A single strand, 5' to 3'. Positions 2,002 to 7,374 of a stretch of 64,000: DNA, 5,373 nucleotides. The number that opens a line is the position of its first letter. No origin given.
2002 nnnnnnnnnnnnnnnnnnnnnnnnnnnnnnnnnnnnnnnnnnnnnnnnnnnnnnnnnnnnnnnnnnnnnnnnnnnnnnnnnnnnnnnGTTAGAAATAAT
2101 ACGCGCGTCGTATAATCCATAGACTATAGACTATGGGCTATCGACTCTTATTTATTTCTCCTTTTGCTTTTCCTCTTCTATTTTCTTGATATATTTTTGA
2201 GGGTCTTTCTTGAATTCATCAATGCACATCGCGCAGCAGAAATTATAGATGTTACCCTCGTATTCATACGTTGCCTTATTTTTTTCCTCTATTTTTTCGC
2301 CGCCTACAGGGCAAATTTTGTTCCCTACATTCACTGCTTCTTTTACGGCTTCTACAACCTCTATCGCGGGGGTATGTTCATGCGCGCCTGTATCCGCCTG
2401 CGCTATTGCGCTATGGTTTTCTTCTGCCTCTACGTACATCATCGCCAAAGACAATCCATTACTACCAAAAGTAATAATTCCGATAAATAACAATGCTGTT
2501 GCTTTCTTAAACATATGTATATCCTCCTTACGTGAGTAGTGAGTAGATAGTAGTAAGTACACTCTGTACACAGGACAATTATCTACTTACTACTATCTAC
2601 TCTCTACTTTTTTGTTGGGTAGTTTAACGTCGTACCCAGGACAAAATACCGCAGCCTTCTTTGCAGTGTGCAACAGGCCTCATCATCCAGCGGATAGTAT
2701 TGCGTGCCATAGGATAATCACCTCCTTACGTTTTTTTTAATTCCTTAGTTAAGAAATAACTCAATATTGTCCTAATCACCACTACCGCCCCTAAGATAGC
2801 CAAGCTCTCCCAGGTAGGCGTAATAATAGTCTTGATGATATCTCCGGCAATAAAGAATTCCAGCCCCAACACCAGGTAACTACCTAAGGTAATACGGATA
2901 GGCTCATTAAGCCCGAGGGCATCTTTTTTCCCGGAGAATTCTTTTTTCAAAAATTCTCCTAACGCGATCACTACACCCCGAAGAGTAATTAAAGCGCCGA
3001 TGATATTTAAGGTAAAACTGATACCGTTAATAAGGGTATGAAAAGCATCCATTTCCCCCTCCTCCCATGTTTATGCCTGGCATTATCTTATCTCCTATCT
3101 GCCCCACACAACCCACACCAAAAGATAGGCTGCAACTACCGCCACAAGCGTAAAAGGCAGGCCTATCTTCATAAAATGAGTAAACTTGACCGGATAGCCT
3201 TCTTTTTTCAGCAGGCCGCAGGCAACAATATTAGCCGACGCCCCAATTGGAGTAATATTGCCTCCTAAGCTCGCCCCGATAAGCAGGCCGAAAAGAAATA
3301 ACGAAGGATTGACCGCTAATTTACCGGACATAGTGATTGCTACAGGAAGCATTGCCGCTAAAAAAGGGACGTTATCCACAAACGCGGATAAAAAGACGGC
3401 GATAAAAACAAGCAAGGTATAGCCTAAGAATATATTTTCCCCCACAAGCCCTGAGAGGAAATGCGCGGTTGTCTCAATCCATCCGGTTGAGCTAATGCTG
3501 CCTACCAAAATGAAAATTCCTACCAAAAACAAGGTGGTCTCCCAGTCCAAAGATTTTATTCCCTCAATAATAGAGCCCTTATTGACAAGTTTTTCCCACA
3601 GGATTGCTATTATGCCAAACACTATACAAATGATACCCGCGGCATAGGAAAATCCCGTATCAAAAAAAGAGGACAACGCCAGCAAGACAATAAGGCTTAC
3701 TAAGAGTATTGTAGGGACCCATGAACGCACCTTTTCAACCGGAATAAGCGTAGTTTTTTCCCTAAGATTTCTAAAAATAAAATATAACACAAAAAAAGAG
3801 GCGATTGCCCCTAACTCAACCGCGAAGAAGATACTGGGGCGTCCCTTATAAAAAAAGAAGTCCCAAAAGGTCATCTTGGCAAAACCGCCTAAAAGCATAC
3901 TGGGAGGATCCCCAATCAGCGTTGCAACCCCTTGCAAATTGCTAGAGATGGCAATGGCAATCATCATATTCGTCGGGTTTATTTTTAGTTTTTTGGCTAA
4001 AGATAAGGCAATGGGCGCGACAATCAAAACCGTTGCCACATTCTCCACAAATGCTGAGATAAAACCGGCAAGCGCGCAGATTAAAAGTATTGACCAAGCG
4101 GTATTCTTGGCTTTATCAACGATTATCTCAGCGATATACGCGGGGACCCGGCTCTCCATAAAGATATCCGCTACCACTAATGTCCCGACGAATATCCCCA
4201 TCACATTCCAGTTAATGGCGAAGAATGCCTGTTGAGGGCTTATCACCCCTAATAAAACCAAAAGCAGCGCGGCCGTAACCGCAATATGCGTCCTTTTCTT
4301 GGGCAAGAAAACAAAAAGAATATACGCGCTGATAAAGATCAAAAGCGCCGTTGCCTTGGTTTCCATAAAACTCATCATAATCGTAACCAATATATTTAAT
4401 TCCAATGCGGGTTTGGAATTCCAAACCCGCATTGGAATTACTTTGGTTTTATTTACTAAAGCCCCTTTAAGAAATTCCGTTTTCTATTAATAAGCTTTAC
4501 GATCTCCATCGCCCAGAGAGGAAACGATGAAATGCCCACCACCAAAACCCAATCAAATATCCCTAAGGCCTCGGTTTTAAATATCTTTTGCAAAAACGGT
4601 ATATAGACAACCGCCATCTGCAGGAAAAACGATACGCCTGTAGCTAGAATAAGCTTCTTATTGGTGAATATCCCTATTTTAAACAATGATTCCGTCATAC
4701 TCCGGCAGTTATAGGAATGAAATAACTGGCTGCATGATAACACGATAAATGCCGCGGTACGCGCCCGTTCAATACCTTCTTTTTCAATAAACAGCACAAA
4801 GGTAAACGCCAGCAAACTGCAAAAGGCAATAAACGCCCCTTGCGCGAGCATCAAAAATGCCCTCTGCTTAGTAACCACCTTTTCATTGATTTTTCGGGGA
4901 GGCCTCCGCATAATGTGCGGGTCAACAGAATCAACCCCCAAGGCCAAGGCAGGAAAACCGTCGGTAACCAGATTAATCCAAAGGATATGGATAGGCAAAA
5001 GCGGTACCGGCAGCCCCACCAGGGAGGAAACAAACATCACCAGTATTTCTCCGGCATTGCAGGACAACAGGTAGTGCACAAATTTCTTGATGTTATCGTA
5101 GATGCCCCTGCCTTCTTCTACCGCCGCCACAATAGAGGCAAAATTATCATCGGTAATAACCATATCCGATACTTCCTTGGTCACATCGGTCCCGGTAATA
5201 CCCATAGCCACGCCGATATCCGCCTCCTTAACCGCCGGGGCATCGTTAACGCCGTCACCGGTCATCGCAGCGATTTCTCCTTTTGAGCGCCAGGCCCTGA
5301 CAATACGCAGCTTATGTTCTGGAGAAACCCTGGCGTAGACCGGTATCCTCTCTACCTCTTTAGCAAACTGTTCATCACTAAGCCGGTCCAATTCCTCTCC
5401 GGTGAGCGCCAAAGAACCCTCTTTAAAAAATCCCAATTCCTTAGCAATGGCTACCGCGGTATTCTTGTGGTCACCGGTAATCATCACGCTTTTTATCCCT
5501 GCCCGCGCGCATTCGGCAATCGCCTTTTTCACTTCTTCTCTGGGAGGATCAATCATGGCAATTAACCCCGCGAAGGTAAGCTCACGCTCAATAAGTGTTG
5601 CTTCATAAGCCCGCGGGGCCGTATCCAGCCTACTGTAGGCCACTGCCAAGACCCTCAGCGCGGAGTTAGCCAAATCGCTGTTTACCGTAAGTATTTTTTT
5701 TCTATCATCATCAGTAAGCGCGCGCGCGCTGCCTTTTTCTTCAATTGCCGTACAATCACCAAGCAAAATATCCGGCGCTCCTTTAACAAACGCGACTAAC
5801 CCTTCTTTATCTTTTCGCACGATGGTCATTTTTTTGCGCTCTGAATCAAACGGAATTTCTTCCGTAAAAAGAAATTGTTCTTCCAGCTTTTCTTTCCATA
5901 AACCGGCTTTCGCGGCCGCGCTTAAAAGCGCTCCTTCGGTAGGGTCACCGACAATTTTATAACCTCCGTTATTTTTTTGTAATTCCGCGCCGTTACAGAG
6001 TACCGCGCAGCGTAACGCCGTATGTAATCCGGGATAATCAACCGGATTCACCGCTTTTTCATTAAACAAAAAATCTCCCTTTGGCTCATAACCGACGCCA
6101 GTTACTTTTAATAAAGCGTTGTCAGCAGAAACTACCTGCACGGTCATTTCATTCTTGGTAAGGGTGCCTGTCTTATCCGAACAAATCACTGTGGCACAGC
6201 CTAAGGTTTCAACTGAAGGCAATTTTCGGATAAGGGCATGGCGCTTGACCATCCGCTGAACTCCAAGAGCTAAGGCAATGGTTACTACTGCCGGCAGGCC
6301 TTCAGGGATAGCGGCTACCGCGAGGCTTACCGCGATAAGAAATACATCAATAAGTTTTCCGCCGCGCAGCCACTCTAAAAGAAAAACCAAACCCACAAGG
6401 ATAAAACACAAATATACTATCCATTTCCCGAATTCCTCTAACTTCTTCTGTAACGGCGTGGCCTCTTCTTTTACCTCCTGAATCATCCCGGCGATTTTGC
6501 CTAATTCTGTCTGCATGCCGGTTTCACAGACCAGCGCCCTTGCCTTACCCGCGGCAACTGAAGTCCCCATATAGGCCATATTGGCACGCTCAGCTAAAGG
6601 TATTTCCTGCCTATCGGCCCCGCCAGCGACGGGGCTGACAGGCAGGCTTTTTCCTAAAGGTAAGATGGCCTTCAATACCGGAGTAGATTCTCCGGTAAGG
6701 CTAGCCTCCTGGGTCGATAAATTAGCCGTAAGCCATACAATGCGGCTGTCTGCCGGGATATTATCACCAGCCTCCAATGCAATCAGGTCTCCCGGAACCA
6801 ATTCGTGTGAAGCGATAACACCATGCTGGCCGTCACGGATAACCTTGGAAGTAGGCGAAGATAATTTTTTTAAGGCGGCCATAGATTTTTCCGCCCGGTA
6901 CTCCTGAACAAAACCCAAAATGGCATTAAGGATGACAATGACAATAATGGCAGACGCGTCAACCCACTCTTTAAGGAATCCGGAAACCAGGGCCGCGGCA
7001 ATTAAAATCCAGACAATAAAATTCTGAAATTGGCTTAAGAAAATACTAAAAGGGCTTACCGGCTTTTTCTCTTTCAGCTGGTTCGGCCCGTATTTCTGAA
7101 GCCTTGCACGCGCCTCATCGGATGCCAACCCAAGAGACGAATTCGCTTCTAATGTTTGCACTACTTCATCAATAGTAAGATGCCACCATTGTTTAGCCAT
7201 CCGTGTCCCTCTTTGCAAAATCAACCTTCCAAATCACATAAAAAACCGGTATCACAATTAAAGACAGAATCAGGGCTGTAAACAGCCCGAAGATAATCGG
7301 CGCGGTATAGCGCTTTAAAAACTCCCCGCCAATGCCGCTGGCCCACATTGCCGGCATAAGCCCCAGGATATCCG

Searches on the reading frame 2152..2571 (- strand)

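Call 44: search_protein_families(library=pfam, proteins=[window:2152-2571:-], max_evalue=0.00001)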
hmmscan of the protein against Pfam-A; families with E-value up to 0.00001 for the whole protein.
window:2152-2571:- (139 aa): 1 family
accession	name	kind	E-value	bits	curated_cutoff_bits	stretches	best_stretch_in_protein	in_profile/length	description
PF04945.19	YHS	-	1.4e-09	38.3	30.3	1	88-128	4-44/47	YHS domain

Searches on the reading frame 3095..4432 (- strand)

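Call 44: search_protein_families(library=pfam, proteins=[window:3095-4432:-], max_evalue=0.00001)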
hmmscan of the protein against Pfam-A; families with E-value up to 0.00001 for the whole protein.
window:3095-4432:- (445 aa): 3 families
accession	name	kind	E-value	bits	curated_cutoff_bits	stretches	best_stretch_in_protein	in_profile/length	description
PF03600.22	CitMHS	-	5e-60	203.8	31.9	2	37-369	1-318/336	Citrate transporter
PF02040.21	ArsB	-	2.1e-12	47.6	22.2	1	29-435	2-415/423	Arsenical pump membrane protein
PF06808.19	DctM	-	1.3e-08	34.5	23.8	0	10-165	219-363/413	Tripartite ATP-independent periplasmic transporter, DctM component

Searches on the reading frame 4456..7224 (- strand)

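Call 44: search_protein_families(library=pfam, proteins=[window:4456-7224:-], max_evalue=0.00001)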
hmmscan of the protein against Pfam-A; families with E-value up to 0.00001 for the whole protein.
window:4456-7224:- (922 aa): 5 families
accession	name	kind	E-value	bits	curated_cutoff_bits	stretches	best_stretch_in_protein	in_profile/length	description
PF00689.26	Cation_ATPase_C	-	3.4e-57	193.5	27.3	1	739-912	1-175/175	Cation transporting ATPase, C-terminus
PF00122.25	E1-E2_ATPase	-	3.5e-52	177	28.1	1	121-328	2-181/181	E1-E2 ATPase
PF00690.31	Cation_ATPase_N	-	3.6e-23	81.4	20.4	1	13-81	1-69/69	Cation transporter/ATPase, N-terminus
PF13246.12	Cation_ATPase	-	2e-22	79.4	21.7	1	408-494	1-91/91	Cation transport ATPase (P-type)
PF00702.32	Hydrolase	-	1.2e-17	65.4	26.4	1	475-669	52-191/191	haloacid dehalogenase-like hydrolase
